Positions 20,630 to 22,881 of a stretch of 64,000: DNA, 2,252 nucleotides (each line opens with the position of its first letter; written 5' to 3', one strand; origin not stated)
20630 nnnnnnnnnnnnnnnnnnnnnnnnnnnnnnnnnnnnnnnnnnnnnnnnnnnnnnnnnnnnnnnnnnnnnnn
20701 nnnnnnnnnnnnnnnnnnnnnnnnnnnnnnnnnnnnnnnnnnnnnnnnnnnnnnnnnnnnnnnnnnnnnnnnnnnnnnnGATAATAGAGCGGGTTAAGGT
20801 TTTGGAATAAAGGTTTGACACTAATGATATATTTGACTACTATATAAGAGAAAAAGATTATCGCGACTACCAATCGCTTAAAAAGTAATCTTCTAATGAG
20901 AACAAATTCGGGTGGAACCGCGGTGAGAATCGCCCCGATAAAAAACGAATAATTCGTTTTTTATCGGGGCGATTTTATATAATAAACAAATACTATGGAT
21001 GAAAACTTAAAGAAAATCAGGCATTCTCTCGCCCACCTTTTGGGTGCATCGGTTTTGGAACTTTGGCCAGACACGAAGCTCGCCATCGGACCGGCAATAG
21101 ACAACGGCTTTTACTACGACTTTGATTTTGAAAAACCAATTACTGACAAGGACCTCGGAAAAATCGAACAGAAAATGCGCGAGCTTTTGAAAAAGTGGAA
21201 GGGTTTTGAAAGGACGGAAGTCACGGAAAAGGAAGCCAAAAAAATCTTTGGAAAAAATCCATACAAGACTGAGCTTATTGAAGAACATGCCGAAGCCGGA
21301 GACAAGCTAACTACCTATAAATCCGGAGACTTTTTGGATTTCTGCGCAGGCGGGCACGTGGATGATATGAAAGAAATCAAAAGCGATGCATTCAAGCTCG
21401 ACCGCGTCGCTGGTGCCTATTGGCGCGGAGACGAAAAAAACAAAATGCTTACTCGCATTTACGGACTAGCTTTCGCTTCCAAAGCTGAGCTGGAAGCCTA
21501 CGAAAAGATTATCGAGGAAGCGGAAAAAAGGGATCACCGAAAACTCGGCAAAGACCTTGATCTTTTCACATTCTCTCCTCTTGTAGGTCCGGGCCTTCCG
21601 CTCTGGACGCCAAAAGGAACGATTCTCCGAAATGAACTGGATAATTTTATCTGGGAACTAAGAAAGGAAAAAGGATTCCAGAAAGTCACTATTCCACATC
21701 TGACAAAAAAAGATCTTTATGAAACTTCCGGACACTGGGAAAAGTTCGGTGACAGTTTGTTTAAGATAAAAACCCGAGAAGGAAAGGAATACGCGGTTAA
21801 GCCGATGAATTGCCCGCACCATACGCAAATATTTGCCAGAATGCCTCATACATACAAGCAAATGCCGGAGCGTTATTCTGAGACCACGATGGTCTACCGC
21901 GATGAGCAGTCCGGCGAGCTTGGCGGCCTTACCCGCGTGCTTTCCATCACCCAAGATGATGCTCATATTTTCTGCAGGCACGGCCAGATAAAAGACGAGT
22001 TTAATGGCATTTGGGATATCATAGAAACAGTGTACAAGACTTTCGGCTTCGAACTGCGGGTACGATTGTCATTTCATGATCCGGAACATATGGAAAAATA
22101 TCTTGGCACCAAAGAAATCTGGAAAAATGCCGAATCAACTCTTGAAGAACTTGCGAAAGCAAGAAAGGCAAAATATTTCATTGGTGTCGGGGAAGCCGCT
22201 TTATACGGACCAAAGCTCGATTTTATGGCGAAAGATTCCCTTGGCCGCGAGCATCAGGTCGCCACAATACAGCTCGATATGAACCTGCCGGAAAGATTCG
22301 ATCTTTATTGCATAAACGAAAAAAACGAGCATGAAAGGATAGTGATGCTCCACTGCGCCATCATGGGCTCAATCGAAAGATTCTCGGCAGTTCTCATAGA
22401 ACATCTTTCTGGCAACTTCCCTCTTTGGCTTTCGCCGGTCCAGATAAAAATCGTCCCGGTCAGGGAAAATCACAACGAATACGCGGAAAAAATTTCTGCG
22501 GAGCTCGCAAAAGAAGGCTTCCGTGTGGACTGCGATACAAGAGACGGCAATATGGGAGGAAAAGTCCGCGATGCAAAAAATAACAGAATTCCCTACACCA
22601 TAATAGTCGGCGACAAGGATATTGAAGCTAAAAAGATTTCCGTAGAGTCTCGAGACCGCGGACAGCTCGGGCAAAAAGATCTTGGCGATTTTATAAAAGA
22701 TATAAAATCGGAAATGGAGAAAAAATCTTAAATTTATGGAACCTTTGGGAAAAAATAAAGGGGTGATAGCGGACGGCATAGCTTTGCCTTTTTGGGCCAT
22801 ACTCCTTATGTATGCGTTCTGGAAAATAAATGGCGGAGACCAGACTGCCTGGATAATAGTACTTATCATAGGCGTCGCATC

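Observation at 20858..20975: T-box-like riboswitch leader for thrS with a minimal specifier hairpin (ACC in the loop)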

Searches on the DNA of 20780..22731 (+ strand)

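Call 4: search_rna_families(source=window, start=20780, end=21030, threshold=evalue, max_evalue=10, show_alignments=5)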
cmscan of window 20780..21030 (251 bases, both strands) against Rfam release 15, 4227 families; matches with E-value up to 10: 15.
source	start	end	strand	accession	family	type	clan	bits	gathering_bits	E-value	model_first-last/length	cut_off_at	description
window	20806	20940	+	RF00230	T-box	Cis-reg; leader;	-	33.5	93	3.9e-06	1-219/219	no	T-box leader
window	20922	20977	-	RF03601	MIR7993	Gene; miRNA;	-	26.9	100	0.0051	1-138/138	no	MIR7993 microRNA precursor family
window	20925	20979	+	RF03353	MIR5291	Gene; miRNA;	-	24.9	54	0.022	1-65/65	no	MIR5291 microRNA precursor family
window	20925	20977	-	RF04145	MIR8706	Gene; miRNA;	-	22.6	95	0.032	1-101/101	no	MIR8706 microRNA precursor family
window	20933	20996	-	RF03162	TD-2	Gene; sRNA;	CL00124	22.4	48.7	0.28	1-98/98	no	TD-2 RNA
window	20876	20972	+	RF01480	rli52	Cis-reg;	-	21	70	0.52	1-95/95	no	Listeria sRNA rli52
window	20929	20973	+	RF04300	mir-39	Gene; miRNA;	CL00088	20.9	62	0.12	1-74/74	no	mir-39 microRNA precursor family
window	20924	21030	+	RF02815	Lig_thermometer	Cis-reg; thermoregulator;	-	19.9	51.5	0.91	1-170/205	3'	Lig 5' UTR thermometer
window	20949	20997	+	RF02368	Yfr21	Gene; sRNA;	-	14.2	100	6.2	1-205/205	no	Cyanobacterial functional RNA 21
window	20924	20972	-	RF03528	mir-1264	Gene; miRNA;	-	13.9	79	5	1-67/67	no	mir-1264 microRNA precursor family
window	20927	20975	+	RF02450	ncr1175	Gene; sRNA;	-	13.7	60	4.5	1-60/110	no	Bacillus sRNA ncr1175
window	20835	21030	-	RF01259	snR63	Gene; snRNA; snoRNA; CD-box;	CL00061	13.2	50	0.19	45-255/255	5'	Small nucleolar RNA snR63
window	20780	20970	+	RF02637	EF0408_EF0409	Gene; sRNA;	-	12.8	440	0.27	214-412/412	5'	Enterococcus sRNA EF0408_EF0409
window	21000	21028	-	RF02213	ZFAT-AS1_3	Gene; lncRNA;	-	10.4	70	5.4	57-80/80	no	ZFAT antisense RNA 1 conserved region 3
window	20930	20990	-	RF00623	P1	Gene;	-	9.8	100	9.8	114-180/180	no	Pseudomonas sRNA P1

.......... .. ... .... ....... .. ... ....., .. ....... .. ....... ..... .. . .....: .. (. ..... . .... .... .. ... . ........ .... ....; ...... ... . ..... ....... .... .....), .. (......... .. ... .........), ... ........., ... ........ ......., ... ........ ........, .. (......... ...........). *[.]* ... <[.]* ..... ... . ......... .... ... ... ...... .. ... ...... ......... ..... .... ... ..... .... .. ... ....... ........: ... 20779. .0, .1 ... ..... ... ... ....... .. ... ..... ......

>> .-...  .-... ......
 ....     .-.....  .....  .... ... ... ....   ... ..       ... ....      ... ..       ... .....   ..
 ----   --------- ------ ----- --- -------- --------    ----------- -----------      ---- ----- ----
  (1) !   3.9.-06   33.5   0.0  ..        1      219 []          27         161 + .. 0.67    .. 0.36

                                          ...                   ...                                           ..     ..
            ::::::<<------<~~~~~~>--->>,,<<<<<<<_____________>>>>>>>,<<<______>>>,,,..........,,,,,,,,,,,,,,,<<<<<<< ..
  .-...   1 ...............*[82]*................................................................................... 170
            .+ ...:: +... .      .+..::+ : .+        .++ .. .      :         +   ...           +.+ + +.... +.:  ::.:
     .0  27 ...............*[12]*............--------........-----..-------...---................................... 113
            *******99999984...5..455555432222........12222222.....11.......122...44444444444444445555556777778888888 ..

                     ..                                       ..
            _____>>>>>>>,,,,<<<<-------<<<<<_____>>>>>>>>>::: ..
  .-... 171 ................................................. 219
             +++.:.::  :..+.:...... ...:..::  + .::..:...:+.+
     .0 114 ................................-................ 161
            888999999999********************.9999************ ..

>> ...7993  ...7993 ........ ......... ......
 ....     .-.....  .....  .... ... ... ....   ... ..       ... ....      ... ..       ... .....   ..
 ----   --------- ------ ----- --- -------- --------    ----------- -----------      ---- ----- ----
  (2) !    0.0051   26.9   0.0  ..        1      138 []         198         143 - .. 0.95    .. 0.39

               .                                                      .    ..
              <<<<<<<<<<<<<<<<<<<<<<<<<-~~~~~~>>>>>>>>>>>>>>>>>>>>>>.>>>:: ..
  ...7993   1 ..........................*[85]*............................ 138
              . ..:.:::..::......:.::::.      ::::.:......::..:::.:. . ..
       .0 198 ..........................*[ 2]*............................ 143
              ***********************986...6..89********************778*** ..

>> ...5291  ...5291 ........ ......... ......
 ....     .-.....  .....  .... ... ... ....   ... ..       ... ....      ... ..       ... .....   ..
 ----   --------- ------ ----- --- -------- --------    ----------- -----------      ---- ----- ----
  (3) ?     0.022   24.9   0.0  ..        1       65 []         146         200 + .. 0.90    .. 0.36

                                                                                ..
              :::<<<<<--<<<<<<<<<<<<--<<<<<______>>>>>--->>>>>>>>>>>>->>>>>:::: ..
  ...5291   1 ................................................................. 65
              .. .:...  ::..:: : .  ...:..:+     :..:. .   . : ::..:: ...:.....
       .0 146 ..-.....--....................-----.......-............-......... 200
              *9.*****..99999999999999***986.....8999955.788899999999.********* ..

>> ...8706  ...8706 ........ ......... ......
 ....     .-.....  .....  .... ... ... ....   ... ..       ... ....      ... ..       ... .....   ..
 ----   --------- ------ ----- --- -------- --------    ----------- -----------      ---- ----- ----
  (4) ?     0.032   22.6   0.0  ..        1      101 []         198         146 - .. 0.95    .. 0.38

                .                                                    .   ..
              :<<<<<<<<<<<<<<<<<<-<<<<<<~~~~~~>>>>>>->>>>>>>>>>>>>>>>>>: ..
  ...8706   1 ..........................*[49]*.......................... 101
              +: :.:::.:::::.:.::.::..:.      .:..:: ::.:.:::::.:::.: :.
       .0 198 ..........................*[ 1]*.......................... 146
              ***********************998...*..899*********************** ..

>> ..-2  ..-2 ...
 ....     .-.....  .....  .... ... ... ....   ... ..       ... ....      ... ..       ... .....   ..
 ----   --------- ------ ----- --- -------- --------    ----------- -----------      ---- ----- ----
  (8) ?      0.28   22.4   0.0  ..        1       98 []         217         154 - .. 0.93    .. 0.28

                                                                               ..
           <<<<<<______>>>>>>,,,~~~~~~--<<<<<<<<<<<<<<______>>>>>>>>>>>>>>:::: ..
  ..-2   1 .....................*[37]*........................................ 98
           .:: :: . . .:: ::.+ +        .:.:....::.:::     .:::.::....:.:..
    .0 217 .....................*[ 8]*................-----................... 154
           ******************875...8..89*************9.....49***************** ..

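Call 51: search_rna_families(sources=[L093, L113, L114, L132, L139, L134, L126, L147, L138, L120, L109, L161, L081, L087, L089, L031, L004, L091, L144, L163], threshold=evalue, max_evalue=0.01)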
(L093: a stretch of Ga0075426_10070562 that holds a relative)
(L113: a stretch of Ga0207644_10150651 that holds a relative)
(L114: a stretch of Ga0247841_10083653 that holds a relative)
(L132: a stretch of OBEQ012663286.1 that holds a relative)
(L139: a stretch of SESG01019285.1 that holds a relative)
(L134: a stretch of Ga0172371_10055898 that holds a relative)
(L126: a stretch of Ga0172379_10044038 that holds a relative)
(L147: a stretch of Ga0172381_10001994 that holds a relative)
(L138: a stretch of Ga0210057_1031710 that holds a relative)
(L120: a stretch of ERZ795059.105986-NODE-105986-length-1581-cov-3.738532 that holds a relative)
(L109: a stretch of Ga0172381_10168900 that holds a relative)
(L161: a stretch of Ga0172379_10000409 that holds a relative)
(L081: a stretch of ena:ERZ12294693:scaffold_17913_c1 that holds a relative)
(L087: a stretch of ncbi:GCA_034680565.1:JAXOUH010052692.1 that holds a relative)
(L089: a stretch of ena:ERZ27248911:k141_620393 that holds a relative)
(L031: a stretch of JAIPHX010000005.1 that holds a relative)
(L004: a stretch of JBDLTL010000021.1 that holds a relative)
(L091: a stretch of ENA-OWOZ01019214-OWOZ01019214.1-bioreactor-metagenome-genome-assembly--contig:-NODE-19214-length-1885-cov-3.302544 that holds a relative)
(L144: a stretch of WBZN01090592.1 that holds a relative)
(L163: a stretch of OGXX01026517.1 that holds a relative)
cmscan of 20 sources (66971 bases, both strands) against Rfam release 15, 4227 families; matches with E-value up to 0.01: 15.
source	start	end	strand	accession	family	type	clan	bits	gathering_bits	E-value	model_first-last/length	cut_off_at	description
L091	64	261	-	RF00230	T-box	Cis-reg; leader;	-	111.3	93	1e-23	1-219/219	no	T-box leader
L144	511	584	+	RF00005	tRNA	Gene; tRNA;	CL00001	67.7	29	1.4e-12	1-71/71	no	tRNA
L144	1025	1262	+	RF00230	T-box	Cis-reg; leader;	-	51.1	93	3.1e-08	1-219/219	no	T-box leader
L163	1570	1758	+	RF00230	T-box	Cis-reg; leader;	-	44.4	93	1.7e-06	1-219/219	no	T-box leader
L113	673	856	-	RF00230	T-box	Cis-reg; leader;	-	36.4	93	0.00019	1-219/219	no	T-box leader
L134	2945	3104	-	RF00230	T-box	Cis-reg; leader;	-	36.3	93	0.00021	1-219/219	no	T-box leader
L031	2221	2421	+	RF00230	T-box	Cis-reg; leader;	-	35.3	93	0.00037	1-219/219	no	T-box leader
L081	1767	1944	+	RF00230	T-box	Cis-reg; leader;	-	33.1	93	0.0014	1-219/219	no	T-box leader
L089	1532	1822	+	RF00230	T-box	Cis-reg; leader;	-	31.6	93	0.0033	1-219/219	no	T-box leader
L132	929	1067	+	RF00230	T-box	Cis-reg; leader;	-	31.3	93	0.0038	1-219/219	no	T-box leader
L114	1557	1749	+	RF00230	T-box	Cis-reg; leader;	-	31.2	93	0.0042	1-219/219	no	T-box leader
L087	1736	1946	+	RF00230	T-box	Cis-reg; leader;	-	31.2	93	0.0041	1-219/219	no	T-box leader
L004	2013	2188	+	RF00230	T-box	Cis-reg; leader;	-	30.6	93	0.0059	1-219/219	no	T-box leader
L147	1621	1806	-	RF00230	T-box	Cis-reg; leader;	-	30.1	93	0.0082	1-219/219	no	T-box leader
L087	5639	5676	-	RF02503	Atu_C9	Gene; sRNA;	-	28.6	40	0.0016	155-192/192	no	Rhizobiales sRNA Atu_C9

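Call 69: build_rna_model(alignment_id=A2, structure=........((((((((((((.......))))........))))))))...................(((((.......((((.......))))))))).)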
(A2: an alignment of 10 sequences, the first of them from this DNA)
Model R1 built from alignment A2 (10 sequences, 99 columns); structure: as given.
model positions 96; base pairs 21; branch points 1; effective number of sequences 1.5; information 0.595 bits per position. Calibrated on 0.2 Mb of random sequence (short: E-values are rough).
structure used (alignment columns):
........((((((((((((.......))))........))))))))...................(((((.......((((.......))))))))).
